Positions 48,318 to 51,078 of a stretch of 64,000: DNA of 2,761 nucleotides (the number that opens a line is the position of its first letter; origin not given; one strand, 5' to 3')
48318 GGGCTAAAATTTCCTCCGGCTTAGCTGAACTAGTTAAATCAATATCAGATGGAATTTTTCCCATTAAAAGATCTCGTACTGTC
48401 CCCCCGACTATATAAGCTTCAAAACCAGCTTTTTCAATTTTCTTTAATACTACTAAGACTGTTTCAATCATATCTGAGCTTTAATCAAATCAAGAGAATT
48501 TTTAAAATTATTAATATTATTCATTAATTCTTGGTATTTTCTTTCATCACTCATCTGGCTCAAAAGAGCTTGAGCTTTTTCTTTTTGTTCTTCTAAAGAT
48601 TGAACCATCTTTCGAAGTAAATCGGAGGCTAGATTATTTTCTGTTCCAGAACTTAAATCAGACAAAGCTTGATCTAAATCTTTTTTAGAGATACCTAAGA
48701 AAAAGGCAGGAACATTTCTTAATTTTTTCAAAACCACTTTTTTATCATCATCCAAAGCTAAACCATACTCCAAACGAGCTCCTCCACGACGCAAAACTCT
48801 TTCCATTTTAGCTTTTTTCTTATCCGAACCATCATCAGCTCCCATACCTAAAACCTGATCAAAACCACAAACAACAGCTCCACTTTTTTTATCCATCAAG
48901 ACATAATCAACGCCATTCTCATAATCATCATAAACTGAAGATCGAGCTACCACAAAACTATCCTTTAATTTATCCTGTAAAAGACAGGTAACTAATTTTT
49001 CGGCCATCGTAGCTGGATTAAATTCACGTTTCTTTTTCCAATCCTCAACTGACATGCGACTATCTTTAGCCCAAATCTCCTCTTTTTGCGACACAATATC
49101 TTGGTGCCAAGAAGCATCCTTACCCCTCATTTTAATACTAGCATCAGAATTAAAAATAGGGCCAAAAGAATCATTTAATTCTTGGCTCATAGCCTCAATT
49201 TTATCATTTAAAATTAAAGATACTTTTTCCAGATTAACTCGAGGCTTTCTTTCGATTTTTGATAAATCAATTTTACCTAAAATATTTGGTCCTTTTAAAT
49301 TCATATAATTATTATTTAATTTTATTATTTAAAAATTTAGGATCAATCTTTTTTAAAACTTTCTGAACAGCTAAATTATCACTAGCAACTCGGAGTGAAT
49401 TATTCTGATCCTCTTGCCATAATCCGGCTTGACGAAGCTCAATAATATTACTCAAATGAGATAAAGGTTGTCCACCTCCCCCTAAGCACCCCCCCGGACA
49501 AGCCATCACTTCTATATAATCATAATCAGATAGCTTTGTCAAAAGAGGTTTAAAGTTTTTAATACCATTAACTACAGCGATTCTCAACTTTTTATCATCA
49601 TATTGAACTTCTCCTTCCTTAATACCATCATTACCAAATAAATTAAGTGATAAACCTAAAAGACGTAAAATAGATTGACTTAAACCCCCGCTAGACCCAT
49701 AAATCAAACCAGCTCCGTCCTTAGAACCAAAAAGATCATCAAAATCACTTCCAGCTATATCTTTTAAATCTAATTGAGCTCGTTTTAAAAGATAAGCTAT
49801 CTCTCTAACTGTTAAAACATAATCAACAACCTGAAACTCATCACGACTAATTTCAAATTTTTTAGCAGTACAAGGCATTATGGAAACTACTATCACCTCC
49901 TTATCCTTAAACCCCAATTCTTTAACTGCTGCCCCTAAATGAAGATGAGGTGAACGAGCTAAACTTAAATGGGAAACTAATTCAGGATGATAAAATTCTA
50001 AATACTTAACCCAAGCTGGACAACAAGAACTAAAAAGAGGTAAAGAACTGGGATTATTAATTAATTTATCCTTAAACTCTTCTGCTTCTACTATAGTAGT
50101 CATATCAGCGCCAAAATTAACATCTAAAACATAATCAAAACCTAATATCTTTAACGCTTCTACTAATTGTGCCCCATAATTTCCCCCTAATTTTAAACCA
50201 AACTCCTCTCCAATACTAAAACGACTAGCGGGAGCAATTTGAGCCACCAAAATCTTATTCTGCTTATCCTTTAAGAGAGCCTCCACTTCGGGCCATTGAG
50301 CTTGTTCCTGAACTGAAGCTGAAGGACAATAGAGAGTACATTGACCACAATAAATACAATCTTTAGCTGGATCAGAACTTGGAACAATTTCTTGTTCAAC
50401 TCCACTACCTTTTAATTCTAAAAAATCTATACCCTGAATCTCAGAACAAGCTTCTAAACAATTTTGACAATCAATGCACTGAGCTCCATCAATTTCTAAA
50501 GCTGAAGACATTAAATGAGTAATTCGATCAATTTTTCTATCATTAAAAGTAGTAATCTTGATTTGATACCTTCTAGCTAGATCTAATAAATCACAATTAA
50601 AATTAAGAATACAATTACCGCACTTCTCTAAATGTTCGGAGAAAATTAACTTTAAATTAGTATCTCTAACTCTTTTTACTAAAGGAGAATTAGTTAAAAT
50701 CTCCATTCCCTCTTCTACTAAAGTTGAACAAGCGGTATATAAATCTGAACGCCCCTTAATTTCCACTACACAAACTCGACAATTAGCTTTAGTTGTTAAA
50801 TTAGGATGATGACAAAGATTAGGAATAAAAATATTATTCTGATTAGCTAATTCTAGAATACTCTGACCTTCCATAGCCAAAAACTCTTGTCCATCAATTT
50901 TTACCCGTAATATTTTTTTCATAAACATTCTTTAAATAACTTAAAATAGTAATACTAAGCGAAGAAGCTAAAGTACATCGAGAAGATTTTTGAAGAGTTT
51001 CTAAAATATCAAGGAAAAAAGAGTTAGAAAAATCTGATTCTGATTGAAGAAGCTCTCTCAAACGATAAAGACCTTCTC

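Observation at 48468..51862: Two-gene [FeFe]-hydrogenase module with a truncated NuoF-like partner carrying a Cys-to-Gly change, and no NuoE-like subunit or maturases nearby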

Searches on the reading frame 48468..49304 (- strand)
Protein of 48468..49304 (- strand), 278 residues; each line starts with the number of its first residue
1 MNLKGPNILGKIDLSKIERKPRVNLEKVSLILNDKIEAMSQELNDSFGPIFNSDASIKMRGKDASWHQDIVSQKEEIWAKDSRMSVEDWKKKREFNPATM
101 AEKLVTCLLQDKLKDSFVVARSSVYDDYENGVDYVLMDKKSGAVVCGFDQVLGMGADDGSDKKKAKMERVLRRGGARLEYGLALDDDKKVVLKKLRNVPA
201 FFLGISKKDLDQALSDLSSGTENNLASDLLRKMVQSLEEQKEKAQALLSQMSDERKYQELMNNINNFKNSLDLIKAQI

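Call 3: search_protein_families(library=pfam, proteins=[window:48468-49304:-], max_evalue=0.01)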
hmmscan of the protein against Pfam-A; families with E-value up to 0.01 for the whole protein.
window:48468-49304:- (278 aa): 0 families

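Call 4: search_protein_families(library=ncbifam, proteins=[window:48468-49304:-], max_evalue=0.01)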
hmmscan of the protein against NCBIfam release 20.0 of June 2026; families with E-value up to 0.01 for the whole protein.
window:48468-49304:- (278 aa): 0 families

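Call 75: find_homologous_proteins(query=window:48468-49304:-, max_evalue=0.001)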
Query window:48468-49304:- (278 aa): 25 proteins with E <= 0.001 among 1511 candidates.
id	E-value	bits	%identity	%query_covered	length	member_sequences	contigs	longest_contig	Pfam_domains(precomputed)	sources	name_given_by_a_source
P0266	1.3e-83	299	50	99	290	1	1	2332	-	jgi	jgi:hypothetical protein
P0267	8.0e-83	296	50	99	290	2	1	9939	-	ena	-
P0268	4.0e-81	290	49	99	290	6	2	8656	-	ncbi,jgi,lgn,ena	-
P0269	4.6e-80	287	49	99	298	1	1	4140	-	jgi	jgi:hypothetical protein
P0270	5.6e-80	287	49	99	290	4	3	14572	-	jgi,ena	-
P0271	2.2e-78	281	49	98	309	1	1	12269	-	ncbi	-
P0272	5.9e-77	277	49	98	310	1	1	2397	-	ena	-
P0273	8.7e-77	276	49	98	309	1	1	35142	-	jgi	jgi:hypothetical protein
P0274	5.3e-76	274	48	98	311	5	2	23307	-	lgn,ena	-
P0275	5.6e-75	270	49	98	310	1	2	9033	-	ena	-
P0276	2.0e-74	268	48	98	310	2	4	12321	-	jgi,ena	jgi:hypothetical protein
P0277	5.5e-73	264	47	98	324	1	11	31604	-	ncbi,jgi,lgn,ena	jgi:hypothetical protein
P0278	4.6e-72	261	45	97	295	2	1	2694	-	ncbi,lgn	-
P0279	1.6e-71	259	48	96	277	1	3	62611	-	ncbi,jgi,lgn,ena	ncbi:MAG: hypothetical protein WC280_00120 [Patescibacteria group bacterium]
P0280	2.0e-71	259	49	96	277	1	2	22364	-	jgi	jgi:hypothetical protein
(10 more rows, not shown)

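Call 82: predict_structure(alignment_id=A3)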
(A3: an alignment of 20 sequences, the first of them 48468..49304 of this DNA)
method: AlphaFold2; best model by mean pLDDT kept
length: 278 residues; sequences in the alignment: 20
mean_pLDDT: 84.4   pTM: 0.79
mean pLDDT of the five models: 84.4, 84.2, 83.3, 83.2, 82.4
residues with pLDDT >= 90: 128; 70-90: 112; 50-70: 18; < 50: 20
segments of 3 or more residues with pLDDT < 50: 1-13, 154-157
pLDDT, mean of each block of 10 residues (from residue 1): 43 51 83 95 95 95 95 95 95 87 90 92 90 87 71 54 84 90 91 91 84 86 78 90 91 85 89 88
secondary structure, 60 per line:
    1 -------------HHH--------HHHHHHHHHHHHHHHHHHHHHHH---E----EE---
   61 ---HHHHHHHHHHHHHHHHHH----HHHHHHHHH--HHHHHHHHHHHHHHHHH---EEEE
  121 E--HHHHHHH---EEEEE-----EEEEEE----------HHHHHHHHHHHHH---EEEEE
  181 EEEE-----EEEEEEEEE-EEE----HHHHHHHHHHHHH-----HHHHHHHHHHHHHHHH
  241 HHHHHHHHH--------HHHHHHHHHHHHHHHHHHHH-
elements in order: H25-47 H64-81 H86-94 H97-113 E117-121 H124-130 E134-138 E144-149 H160-172 E176-184 E190-198 E200-202 H207-219 H225-249 H258-277

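Call 84: fold_search(model_id=the predicted structure, library=pdb)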
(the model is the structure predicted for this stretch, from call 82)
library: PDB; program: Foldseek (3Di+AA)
matches with E <= 10: 87; with E <= 0.001: 0
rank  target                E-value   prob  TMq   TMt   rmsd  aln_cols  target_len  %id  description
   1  9oaw_A                1.4e+00  0.03  0.11  0.06  20.8       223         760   15  TNA polymerase, 10-92, binary complex (released 2025-12-10)
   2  9oax_A                1.5e+00  0.02  0.12  0.05  20.9       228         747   11  TNA polymerase, 5-270, ternary complex (released 2025-12-10)
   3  9jfl_B                1.7e+00  0.03  0.09  0.05  17.0       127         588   11  Molecular basis of the phosphorothioation-sensing antiphage defence system DndBCDE-DndI (released 2024-12-11)
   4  5lu1_F                1.9e+00  0.03  0.15  0.17  20.4       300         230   11  Human 14-3-3 sigma CLU3 mutant complexed with short HSPB6 phosphopeptide (released 2017-02-01)
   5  8a4b_A                2.0e+00  0.07  0.12  0.15  11.4       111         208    8  Structure of human Rep15:Rab3B_Q81L complex. (released 2022-08-10)
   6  5yew_C                2.2e+00  0.04  0.13  0.10  18.7       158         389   18  Structural basis for GTP hydrolysis and conformational change of mitofusin 1 in mediating mitochondrial fusion (released 2018-01-31)
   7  6mbz_A                2.2e+00  0.02  0.12  0.07  24.7       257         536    9  Structure of Transcription Factor (released 2019-06-19)
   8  4qyz_G                2.2e+00  0.02  0.14  0.12  19.6       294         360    9  Crystal structure of a CRISPR RNA-guided surveillance complex, Cascade, bound to a ssDNA target (released 2014-09-03)
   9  5cd4_O                2.2e+00  0.02  0.13  0.11  19.8       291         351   10  The Type IE CRISPR Cascade complex from E. coli, with two assemblies in the asymmetric unit arranged back-to-back (released 2015-08-26)
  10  7zgw_B                2.6e+00  0.06  0.19  0.22  13.8       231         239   10  Serratia NucC apo form (released 2022-10-26)
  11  8jxk_E                2.9e+00  0.10  0.18  0.31  16.9       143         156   10  Crystal Structure of Rv0047c from Mycobacterium tuberculosis (released 2024-07-03)
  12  8jxk_D                2.9e+00  0.10  0.18  0.29  16.4       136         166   10  Crystal Structure of Rv0047c from Mycobacterium tuberculosis (released 2024-07-03)
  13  4yg7_K                2.9e+00  0.04  0.14  0.11  14.9       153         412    8  Structure of FL autorepression promoter complex (released 2015-07-29)
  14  6isg_A                2.9e+00  0.02  0.11  0.04  20.6       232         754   12  Structure of 9N-I DNA polymerase incorporation with dG in the active site (released 2019-08-28)
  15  4qyz_F                3.0e+00  0.01  0.14  0.12  19.7       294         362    9  Crystal structure of a CRISPR RNA-guided surveillance complex, Cascade, bound to a ssDNA target (released 2014-09-03)
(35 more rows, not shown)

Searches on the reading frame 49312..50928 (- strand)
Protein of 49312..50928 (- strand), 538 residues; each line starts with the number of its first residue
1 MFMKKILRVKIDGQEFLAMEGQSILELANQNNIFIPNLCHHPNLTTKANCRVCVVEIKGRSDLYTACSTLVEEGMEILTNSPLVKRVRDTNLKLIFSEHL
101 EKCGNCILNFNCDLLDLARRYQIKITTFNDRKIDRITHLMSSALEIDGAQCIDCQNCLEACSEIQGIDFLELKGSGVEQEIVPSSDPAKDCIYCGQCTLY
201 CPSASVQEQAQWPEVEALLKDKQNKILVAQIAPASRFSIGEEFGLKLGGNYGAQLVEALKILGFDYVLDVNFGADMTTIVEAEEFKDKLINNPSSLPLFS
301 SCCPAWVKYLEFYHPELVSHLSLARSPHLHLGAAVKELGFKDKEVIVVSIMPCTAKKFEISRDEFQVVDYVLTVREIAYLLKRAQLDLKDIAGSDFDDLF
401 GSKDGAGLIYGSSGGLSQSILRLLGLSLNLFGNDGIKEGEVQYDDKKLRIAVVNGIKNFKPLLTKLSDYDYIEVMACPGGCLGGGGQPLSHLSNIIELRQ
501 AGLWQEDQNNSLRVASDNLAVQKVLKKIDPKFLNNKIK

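Call 3: search_protein_families(library=pfam, proteins=[window:49312-50928:-], max_evalue=0.01)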
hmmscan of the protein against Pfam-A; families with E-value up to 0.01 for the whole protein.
window:49312-50928:- (538 aa): 9 families
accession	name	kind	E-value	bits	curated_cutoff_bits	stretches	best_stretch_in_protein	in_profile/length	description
PF02906.19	Fe_hyd_lg_C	-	2.4e-78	263.6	22.1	1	225-485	1-245/245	Iron only hydrogenase large subunit, C-terminal domain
PF13510.11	Fer2_4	-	6.5e-16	58.6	22.8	1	7-81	4-81/82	2Fe-2S iron-sulfur cluster binding domain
PF10588.14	NADH-G_4Fe-4S_3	-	8.9e-07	28.8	27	1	88-124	1-37/40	NADH-ubiquinone oxidoreductase-G iron-sulfur binding region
PF12838.12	Fer4_7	-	8e-06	26.7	27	1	150-203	1-50/52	4Fe-4S dicluster domain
PF14697.11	Fer4_21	-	3.3e-05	24.4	35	1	146-168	3-27/59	4Fe-4S dicluster domain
PF13183.11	Fer4_8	-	0.00082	20.3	27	1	150-203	4-66/68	4Fe-4S dicluster domain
PF13237.11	Fer4_10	-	0.001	19.4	25.5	1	145-202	3-53/53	4Fe-4S dicluster domain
PF13187.11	Fer4_9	-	0.0039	17.6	27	1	150-203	1-49/52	4Fe-4S dicluster domain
PF02256.22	Fe_hyd_SSU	-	0.0043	17.5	24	0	494-526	2-34/56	Iron hydrogenase small subunit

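Call 4: search_protein_families(library=ncbifam, proteins=[window:49312-50928:-], max_evalue=0.01)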
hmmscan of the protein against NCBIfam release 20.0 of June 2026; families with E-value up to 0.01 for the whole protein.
window:49312-50928:- (538 aa): 24 families
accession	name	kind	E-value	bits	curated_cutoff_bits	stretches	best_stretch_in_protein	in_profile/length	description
NF040763.1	FeFe_hydrog_A6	exception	2.3e-152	508.3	765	1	8-526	2-549/571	NADH-dependent [FeFe] hydrogenase, group A6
NF040762.1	Hydr_FeFe_Clost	exception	7.5e-118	394.6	900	1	8-526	2-552/572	ferredoxin hydrogenase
TIGR02512.1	FeFe_hydrog_A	subfamily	4.2e-103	345.1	405.95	1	144-489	2-374/375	[FeFe] hydrogenase, group A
TIGR04105.1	FeFe_hydrog_B1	subfamily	1e-54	186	450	1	189-487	188-458/462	monomeric [FeFe] hydrogenase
NF005745.0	PRK07569.1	equivalog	9.8e-42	142.9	333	1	6-211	3-212/238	bidirectional hydrogenase complex protein HoxU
NF006305.0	PRK08493.1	equivalog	1.3e-24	86.3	591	1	7-180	2-172/819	NADH-quinone oxidoreductase subunit G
TIGR01973.1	NuoG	equivalog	2.2e-24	86.2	470.05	1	9-202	1-194/606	NADH-quinone oxidoreductase subunit NuoG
NF009454.0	PRK12814.1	equivalog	2.3e-22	79.2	916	1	7-106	4-104/657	putative NADPH-dependent glutamate synthase small subunit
NF005895.0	PRK07860.1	equivalog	1.8e-19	69.3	802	1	5-204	16-218/811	NADH-quinone oxidoreductase subunit G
NF042909.1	FMH_DH_FwdF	exception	6.6e-05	22.2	375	1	102-211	59-160/336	tungsten-dependent formylmethanofuran dehydrogenase subunit FwdF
NF009053.0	PRK12387.1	subfamily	0.00013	21.8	204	1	148-211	37-95/180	formate hydrogenlyase complex iron-sulfur subunit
TIGR01945.1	rnfC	subfamily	0.00016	20.3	245.95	1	148-204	362-417/435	RnfABCDGE type electron transport complex subunit C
NF058577.1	FdxA_fam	equivalog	0.00018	21.6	65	0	189-212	7-30/52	4Fe-4S ferredoxin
TIGR01971.1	NuoI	subfamily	0.00034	20.2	113.05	1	149-212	42-104/121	NADH-quinone oxidoreductase, chain I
NF043069.1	T4HPD_activ_SAM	equivalog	0.00036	20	425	1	141-274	43-163/299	trans-4-hydroxy-L-proline dehydratase activase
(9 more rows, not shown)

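Call 49: search_solved_structures(query=window:49312-50928:-, max_evalue=1e-20, show_alignments=1)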
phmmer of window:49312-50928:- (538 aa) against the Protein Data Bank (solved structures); distinct sequences matched with E-value up to 1e-20: 66 (the best 60 are shown).
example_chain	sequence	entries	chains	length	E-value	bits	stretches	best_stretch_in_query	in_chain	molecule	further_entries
8a6t_A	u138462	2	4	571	3.9e-104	352.6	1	7-527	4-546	Electron bifurcating hydrogenase subunit HydA1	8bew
7q4v_A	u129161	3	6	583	3.8e-103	349.3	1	7-509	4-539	Iron hydrogenase HydA1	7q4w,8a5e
7p5h_A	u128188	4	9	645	6e-96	325.6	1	8-524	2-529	Fe-hydrogenase, subunit alpha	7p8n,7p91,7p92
9rj9_A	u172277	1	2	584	2.2e-93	317.1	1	9-525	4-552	Iron hydrogenase 1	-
7qhf_A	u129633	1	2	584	2.6e-93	316.9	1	9-525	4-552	Iron hydrogenase 1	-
1c4a_A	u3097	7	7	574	3.3e-93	316.6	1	9-525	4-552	PROTEIN (FE-ONLY HYDROGENASE) | PROTEIN (PERIPLASMIC HYDROGENASE 1) | Iron hydrogenase 1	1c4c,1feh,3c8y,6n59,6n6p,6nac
4xdd_A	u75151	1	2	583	3.5e-93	316.5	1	9-525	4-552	Iron hydrogenase 1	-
4xdc_A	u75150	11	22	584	3.5e-93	316.5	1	9-525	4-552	Iron hydrogenase 1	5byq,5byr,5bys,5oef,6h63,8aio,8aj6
8cjy_A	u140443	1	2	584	4.4e-93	316.1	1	9-525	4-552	Iron hydrogenase 1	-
6gm3_A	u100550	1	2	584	7.3e-93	315.4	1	9-525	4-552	Iron hydrogenase 1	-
6gm0_A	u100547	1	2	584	8.6e-93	315.2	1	9-525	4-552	Iron hydrogenase 1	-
6gm8_A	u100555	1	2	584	8.6e-93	315.2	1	9-525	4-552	Iron hydrogenase 1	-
6gm4_A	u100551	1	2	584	8.8e-93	315.1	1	9-525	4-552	Iron hydrogenase 1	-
6gm2_A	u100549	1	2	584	8.9e-93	315.1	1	9-525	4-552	Iron hydrogenase 1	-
6yf4_A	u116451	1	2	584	9e-93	315.1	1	9-525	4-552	Iron hydrogenase 1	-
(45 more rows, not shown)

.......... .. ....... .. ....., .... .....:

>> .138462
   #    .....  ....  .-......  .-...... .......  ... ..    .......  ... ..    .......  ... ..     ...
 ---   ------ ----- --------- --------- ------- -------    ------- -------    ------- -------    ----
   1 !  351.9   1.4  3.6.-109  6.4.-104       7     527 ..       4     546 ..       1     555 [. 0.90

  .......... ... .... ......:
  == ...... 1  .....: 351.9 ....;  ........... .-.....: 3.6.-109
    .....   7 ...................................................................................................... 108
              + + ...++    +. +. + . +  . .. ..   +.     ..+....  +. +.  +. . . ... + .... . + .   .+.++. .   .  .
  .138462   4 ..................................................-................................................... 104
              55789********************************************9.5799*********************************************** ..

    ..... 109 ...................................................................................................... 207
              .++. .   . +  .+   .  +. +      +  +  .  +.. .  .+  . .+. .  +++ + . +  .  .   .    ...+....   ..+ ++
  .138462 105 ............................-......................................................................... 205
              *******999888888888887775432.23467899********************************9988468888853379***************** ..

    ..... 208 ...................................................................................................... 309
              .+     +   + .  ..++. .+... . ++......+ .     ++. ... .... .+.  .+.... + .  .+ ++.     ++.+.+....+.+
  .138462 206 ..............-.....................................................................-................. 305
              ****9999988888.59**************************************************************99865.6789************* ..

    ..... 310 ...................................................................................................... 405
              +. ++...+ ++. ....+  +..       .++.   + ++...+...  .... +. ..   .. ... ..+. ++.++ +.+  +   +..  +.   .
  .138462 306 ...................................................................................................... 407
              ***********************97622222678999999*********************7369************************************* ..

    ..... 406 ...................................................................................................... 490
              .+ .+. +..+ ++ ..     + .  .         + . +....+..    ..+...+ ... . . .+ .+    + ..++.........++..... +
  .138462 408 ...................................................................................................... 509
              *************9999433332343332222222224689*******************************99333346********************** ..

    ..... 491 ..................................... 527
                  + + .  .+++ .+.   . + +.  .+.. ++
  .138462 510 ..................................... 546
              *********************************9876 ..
